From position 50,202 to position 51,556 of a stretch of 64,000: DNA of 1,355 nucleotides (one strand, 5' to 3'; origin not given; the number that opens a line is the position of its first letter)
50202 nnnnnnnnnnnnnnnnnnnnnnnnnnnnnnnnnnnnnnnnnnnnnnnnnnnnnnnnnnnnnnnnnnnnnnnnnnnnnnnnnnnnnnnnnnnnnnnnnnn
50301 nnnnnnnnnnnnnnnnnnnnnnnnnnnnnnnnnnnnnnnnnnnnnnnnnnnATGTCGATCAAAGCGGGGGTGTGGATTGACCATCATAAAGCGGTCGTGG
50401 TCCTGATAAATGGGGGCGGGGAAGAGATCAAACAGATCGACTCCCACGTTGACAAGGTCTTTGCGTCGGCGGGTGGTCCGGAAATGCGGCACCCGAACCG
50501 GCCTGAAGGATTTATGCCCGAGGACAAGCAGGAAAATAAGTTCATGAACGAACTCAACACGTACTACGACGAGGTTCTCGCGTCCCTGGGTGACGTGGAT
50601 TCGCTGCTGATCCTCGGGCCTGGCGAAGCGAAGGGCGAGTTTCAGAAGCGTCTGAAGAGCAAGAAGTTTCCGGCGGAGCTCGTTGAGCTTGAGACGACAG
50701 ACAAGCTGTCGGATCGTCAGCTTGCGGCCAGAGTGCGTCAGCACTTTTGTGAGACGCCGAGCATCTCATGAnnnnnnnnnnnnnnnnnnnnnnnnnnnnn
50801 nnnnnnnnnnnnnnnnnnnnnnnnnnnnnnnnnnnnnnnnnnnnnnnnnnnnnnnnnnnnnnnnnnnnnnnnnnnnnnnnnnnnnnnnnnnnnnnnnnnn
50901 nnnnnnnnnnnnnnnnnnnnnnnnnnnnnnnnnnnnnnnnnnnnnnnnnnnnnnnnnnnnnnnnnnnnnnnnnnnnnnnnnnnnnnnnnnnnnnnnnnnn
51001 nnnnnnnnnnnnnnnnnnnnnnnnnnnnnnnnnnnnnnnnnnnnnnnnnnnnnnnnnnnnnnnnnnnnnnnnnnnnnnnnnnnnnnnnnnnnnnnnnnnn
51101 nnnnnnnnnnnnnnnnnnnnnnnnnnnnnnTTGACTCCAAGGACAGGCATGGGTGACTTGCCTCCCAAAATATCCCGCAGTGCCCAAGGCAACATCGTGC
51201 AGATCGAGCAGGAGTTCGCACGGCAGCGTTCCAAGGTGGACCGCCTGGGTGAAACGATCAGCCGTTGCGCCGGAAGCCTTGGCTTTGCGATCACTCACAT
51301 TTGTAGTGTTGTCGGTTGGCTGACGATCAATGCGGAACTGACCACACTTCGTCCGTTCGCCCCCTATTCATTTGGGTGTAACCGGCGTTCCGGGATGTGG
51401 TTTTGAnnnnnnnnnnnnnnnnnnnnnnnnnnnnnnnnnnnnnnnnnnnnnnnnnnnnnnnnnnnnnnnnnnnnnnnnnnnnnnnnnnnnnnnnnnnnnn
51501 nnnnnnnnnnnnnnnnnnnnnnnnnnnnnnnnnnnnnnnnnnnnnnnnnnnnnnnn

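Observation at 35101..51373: About 16 kb single-strand general-stress/desiccation island of ~28 small genes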

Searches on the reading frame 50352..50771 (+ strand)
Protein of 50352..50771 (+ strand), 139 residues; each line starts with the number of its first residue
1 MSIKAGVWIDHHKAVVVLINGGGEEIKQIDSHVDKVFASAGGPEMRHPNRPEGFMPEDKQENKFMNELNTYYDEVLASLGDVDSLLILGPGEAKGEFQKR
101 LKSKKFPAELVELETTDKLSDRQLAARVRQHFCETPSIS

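Call 7: search_protein_families(library=pfam, max_evalue=0.01, proteins=[window:50352-50771:+])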
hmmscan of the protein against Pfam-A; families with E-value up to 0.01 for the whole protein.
window:50352-50771:+ (139 aa): 0 families

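Call 9: search_protein_families(library=ncbifam, max_evalue=0.01, proteins=[window:50352-50771:+])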
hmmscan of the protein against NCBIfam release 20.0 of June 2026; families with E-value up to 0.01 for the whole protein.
window:50352-50771:+ (139 aa): 0 families

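Call 69: search_protein_families(library=pfam, max_evalue=5, proteins=[window:50352-50771:+])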
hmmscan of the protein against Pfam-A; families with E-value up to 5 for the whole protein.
window:50352-50771:+ (139 aa): 2 families
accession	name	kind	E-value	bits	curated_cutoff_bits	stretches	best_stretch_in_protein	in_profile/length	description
PF18854.6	baeRF_family10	-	0.082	13.6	27.1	1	24-128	37-138/143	Bacterial archaeo-eukaryotic release factor family 10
PF13867.11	SAP30_Sin3_bdg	-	0.16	12.7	22.2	1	113-136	15-38/53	Sin3 binding region of histone deacetylase complex subunit SAP30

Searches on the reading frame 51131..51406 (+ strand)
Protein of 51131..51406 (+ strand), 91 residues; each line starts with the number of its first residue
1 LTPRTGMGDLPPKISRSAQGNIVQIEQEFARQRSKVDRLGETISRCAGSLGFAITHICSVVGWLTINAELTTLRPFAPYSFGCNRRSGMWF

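Call 7: search_protein_families(library=pfam, max_evalue=0.01, proteins=[window:51131-51406:+])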
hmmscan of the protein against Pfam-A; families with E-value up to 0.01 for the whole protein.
window:51131-51406:+ (91 aa): 1 family
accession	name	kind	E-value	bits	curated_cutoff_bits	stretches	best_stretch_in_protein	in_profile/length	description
PF06210.16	DUF1003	-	0.0016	19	27.4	1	48-82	2-36/103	Protein of unknown function (DUF1003)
